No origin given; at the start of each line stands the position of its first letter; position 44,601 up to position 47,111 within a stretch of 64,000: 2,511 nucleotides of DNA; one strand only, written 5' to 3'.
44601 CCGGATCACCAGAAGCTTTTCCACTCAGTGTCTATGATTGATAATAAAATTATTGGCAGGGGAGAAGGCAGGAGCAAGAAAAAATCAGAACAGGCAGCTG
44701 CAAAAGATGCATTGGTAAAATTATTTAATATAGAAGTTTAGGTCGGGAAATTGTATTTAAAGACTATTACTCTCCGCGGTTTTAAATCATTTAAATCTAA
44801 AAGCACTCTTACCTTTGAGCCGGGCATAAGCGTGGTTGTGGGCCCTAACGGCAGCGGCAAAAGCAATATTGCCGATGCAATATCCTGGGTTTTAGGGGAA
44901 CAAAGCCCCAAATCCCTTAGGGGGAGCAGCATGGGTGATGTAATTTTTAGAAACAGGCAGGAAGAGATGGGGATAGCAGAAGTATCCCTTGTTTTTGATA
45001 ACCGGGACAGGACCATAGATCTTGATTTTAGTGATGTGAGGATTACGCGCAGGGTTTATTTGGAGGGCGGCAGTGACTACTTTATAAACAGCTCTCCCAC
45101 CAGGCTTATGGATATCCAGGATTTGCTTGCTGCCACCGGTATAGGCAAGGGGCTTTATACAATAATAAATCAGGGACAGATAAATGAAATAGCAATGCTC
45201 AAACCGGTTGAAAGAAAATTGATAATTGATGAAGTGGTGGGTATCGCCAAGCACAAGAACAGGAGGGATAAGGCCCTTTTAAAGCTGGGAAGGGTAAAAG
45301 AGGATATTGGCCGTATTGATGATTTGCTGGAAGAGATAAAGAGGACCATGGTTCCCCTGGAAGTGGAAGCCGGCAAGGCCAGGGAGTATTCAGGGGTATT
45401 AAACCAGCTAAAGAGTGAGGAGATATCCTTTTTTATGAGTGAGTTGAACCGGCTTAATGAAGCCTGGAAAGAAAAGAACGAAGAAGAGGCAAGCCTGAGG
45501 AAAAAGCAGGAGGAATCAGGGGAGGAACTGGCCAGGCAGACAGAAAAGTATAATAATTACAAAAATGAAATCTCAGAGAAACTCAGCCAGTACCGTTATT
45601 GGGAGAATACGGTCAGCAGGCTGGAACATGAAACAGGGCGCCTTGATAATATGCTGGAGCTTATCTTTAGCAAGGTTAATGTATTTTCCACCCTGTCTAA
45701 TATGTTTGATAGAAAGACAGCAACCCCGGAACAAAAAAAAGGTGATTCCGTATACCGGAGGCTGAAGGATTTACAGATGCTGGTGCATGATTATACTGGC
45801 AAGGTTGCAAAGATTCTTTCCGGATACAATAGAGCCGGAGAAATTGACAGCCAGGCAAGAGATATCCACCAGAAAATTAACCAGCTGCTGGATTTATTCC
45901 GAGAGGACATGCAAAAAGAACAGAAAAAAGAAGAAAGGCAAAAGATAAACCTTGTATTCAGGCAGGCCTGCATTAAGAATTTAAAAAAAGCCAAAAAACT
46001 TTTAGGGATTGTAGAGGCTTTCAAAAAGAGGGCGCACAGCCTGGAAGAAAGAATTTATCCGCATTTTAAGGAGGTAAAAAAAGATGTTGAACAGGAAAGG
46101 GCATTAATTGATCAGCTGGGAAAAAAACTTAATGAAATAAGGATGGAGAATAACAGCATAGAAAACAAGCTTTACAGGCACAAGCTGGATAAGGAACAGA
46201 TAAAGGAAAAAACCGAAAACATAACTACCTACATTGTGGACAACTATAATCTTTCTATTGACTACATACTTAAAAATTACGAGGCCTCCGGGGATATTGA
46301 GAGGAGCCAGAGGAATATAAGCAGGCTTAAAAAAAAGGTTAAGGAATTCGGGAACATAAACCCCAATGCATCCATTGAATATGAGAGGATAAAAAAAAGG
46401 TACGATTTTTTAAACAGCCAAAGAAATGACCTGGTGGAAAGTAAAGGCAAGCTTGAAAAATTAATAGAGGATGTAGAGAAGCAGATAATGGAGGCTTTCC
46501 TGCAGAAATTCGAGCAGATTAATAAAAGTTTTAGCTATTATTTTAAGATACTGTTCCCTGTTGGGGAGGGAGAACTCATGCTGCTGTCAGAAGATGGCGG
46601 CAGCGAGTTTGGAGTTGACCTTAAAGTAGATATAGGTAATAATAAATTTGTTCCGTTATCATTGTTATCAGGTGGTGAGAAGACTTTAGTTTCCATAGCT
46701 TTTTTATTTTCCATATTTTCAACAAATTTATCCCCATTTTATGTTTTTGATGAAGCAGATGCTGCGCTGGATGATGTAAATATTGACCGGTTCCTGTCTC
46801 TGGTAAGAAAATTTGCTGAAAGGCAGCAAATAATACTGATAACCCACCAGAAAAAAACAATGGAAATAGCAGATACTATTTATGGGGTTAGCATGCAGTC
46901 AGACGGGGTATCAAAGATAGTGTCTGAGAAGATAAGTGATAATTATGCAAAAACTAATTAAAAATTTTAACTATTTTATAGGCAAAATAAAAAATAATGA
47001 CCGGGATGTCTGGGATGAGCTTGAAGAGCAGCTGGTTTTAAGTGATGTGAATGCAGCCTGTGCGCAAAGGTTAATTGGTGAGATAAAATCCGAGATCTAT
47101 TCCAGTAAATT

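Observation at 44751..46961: Orthologous smc at the canonical rnc-smc-ftsY position is only 736 aa and appears hingeless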

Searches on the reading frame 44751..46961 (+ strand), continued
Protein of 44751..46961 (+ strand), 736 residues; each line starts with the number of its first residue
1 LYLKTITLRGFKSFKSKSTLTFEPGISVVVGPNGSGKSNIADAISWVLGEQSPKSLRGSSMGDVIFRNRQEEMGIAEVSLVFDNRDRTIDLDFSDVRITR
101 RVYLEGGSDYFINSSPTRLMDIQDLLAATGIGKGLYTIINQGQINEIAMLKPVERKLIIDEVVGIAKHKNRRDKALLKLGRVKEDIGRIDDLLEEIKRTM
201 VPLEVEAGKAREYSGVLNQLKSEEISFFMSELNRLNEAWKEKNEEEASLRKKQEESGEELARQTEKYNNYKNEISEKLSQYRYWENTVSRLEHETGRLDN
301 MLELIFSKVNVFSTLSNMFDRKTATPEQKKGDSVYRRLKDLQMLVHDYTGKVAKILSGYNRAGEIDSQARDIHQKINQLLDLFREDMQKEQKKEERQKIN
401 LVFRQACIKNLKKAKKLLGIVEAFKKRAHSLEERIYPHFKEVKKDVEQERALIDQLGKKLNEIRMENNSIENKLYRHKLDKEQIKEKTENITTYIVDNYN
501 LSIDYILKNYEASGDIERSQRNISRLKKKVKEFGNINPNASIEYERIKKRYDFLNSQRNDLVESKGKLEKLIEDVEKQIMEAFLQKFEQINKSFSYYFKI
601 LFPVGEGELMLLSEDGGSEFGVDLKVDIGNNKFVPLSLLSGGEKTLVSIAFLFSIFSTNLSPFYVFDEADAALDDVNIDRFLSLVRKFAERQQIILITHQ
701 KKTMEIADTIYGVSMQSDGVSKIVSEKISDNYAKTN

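Call 69: search_protein_families(library=padloc, proteins=[window:44751-46961:+], max_evalue=0.001)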
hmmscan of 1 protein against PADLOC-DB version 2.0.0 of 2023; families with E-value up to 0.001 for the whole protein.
window:44751-46961:+ (736 aa): 55 families (the best 25 are shown)
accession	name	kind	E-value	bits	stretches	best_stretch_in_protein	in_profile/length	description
PDLC04135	mad3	-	3.7e-63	212.3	1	2-734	1-358/374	mads_3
PDLC03859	LmuB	-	5.2e-25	86.7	2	1-303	3-321/611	-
PDLC02979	AriA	-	1.9e-17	62.1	1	1-505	1-299/373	-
PDLC00091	GajA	-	9e-13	45.9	1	1-85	1-86/627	AAA ATPase domain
PDLC02980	AriA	-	2.3e-12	45.5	2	26-72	1-42/304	-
PDLC00096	GajA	-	3.3e-12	43.9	1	1-93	1-93/630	AAA ATPase domain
PDLC02335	AbiLi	-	8.9e-12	42.7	2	3-47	50-99/326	AbiLi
PDLC00071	GajA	-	5.1e-11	40.1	1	1-93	1-91/588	AAA ATPase domain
PDLC00069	GajA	-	8.1e-11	39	1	1-57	1-56/687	AAA ATPase domain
PDLC03865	LmuB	-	1.9e-10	37.6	1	2-395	2-422/1007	-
PDLC04140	mad8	-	2.2e-10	38.6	1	23-275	26-151/314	mads_8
PDLC00099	GajA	-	3.5e-10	37.5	1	1-59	1-64/626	AAA ATPase domain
PDLC03868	LmuB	-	8e-10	35.7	1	1-84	4-90/1035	-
PDLC00080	GajA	-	1.7e-09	35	1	1-58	1-64/622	AAA ATPase domain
PDLC00072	GajA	-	5.2e-09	33.1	1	1-55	1-54/709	AAA ATPase domain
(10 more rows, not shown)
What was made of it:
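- PADLOC mad3 scores 212 bits and LmuB 87 bits (call 69).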

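Call 72: find_encoding_contigs(protein=P0163, flank=6000, max_places=1)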
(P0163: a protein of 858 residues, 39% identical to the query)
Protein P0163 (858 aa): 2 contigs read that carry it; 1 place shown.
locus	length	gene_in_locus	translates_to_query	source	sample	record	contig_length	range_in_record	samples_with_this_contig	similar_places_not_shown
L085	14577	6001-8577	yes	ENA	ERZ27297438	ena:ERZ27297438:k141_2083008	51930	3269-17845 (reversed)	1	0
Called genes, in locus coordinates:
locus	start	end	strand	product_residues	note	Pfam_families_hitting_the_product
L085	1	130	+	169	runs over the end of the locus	PF05103:DivIVA (faint)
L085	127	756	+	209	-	PF02620:YceD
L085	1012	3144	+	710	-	PF02629:CoA_binding, PF13380:CoA_binding_2, PF13607:Succ_CoA_lig, PF19045:Ligase_CoA_2, PF13549:ATP-grasp_5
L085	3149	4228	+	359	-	PF13500:AAA_26, PF07085:DRTGG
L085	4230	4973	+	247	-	PF22935:RM44_endonuclase (weak), PF14622:Ribonucleas_3_3, PF00636:Ribonuclease_3, PF00035:dsrm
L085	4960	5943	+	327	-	PF00480:ROK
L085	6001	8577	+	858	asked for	PF02463:SMC_N, PF13175:AAA_15, PF13476:AAA_23, PF13555:AAA_29 (faint), PF13304:AAA_21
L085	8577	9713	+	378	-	PF02881:SRP54_N (weak), PF00448:SRP54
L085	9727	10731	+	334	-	-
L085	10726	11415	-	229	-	PF02589:LUD_dom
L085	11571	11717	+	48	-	PF18930:DUF5679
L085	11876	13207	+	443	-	PF02881:SRP54_N, PF06414:Zeta_toxin, PF13401:AAA_22, PF00448:SRP54, PF13671:AAA_33, PF02978:SRP_SPB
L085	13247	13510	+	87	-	PF00886:Ribosomal_S16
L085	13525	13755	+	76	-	PF13083:KH_KhpA-B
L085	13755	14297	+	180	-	PF01782:RimM, PF05239:PRC, PF24986:PRC_RimM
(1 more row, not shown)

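Call 73: find_encoding_contigs(protein=P0128, flank=6000, max_places=1)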
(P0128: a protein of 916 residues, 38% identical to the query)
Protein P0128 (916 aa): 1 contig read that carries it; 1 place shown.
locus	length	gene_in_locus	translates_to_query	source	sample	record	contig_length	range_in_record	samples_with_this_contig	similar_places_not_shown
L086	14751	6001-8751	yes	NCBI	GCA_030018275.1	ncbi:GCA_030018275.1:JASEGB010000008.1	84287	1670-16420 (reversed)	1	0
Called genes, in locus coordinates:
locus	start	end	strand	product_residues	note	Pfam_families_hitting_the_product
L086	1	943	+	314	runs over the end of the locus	PF00698:Acyl_transf_1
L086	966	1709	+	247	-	PF00106:adh_short, PF08659:KR, PF13561:adh_short_C2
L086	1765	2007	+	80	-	PF23297:ACP_SdgA_C (weak), PF00550:PP-binding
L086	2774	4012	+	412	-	PF00109:ketoacyl-synt, PF02801:Ketoacyl-synt_C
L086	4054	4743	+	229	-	PF22935:RM44_endonuclase (weak), PF14622:Ribonucleas_3_3, PF00636:Ribonuclease_3, PF00035:dsrm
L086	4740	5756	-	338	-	PF24568:CC_PcsB (weak), PF06725:3D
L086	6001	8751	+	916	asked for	PF02463:SMC_N, PF13175:AAA_15, PF13304:AAA_21 (weak), PF13476:AAA_23 (faint), PF13555:AAA_29 (weak), PF24161:CCDC39 (faint)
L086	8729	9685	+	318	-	PF01656:CbiA (faint), PF02881:SRP54_N, PF13604:AAA_30 (weak), PF00448:SRP54, PF13401:AAA_22 (weak)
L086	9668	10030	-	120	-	PF01381:HTH_3, PF12844:HTH_19 (weak), PF13560:HTH_31 (weak)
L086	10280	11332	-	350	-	-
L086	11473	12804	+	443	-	PF02881:SRP54_N, PF00448:SRP54, PF13401:AAA_22 (faint), PF02978:SRP_SPB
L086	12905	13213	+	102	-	PF00886:Ribosomal_S16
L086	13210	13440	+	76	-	PF13083:KH_KhpA-B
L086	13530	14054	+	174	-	PF01782:RimM, PF05239:PRC, PF24986:PRC_RimM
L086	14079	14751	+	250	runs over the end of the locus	PF01746:tRNA_m1G_MT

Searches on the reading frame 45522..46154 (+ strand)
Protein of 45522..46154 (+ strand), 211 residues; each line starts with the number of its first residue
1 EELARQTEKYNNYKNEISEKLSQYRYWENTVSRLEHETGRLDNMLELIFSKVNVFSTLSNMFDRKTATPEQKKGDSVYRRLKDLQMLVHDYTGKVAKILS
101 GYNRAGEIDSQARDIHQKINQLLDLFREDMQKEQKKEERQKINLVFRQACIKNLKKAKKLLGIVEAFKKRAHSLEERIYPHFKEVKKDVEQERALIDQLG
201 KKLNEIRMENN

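Call 51: predict_structure(alignment_id=A3)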
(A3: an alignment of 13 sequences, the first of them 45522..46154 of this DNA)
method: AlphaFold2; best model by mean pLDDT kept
length: 211 residues; sequences in the alignment: 13
mean_pLDDT: 85.9   pTM: 0.52
mean pLDDT of the five models: 85.9, 84.3, 82.8, 80.5, 79.3
residues with pLDDT >= 90: 83; 70-90: 114; 50-70: 5; < 50: 9
segments of 3 or more residues with pLDDT < 50: 66-74
pLDDT, mean of each block of 10 residues (from residue 1): 89 89 93 94 94 89 56 61 87 83 79 88 83 83 88 95 95 93 91 89 88 73
secondary structure, 60 per line:
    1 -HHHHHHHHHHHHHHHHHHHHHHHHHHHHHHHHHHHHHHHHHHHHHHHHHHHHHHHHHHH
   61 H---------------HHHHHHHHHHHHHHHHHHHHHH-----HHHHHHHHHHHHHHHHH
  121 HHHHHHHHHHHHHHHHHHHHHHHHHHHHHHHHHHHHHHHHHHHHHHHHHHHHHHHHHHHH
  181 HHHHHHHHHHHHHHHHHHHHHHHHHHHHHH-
elements in order: H2-61 H77-98 H104-210
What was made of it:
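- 45750..45893 (+): Apical mini-hairpin (res 334-381): helix 334-355, turn 356-360, start of the return helix. AF2 tip model, pLDDT 86 (call 51).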

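Call 55: fold_search(model_id=the predicted structure, library=pdb)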
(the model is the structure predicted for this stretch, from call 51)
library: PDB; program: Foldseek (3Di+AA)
matches with E <= 10: 445; with E <= 0.001: 0
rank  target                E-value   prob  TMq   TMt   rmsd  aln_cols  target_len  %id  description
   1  6h6e_A                1.2e-02  1.00  0.39  0.06   9.5       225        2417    9  PTC3 holotoxin complex from Photorhabdus luminecens in prepore state (TcdA1, TcdB2, TccC3) (released 2018-10-03)
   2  8i4v_B                1.5e-02  0.87  0.25  0.21  21.6       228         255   16  Cryo-EM structure of 5-subunit Smc5/6 arm region (released 2024-06-26)
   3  6h6f_A                1.8e-02  0.99  0.40  0.06   9.5       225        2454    9  PTC3 holotoxin complex from Photorhabdus luminiscens - Mutant TcC-D651A (released 2018-10-03)
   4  4o9y_A                2.0e-02  0.99  0.39  0.06   9.5       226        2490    9  Crystal Structure of TcdA1 (released 2014-02-26)
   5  8i4v_A                2.1e-02  0.96  0.32  0.24  12.9       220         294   16  Cryo-EM structure of 5-subunit Smc5/6 arm region (released 2024-06-26)
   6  8i21_B                2.1e-02  0.77  0.24  0.21  22.8       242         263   15  Cryo-EM structure of 6-subunit Smc5/6 arm region (released 2024-06-26)
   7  3g67_A                2.5e-02  0.91  0.23  0.23  16.1       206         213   11  Crystal Structure of a Soluble Chemoreceptor from Thermotoga maritima (released 2009-07-28)
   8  3g6b_B                2.5e-02  0.90  0.23  0.23  15.9       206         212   11  Crystal structure of a Soluble Chemoreceptor from Thermotoga maritima Asn217Ile mutant (released 2009-07-28)
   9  6ixf_B                2.5e-02  0.89  0.26  0.25  27.4       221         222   15  Crystal structure of SeMet apo SH3BP5 (P41) (released 2019-03-20)
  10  3g6b_A                2.5e-02  0.87  0.22  0.21  13.2       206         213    8  Crystal structure of a Soluble Chemoreceptor from Thermotoga maritima Asn217Ile mutant (released 2009-07-28)
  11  6ixe                  2.8e-02  0.99  0.32  0.32  25.9       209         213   13  Crystal structure of SeMet apo SH3BP5 (I41) (released 2019-03-20)
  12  6djl_B                3.3e-02  0.87  0.26  0.25  27.9       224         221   15  Crystal structure of the Rab11 GEF SH3BP5 bound to nucleotide free Rab11A (released 2018-09-26)
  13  8wjo_B                3.3e-02  0.66  0.24  0.19  27.4       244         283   14  Cryo-EM structure of 8-subunit Smc5/6 arm region (released 2024-06-26)
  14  6ixf_A                3.7e-02  0.91  0.29  0.28  24.6       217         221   16  Crystal structure of SeMet apo SH3BP5 (P41) (released 2019-03-20)
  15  5nnv_D                4.1e-02  1.00  0.51  0.44   8.2       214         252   14  Structure of a Bacillus subtilis Smc coiled coil middle fragment (released 2017-06-21)
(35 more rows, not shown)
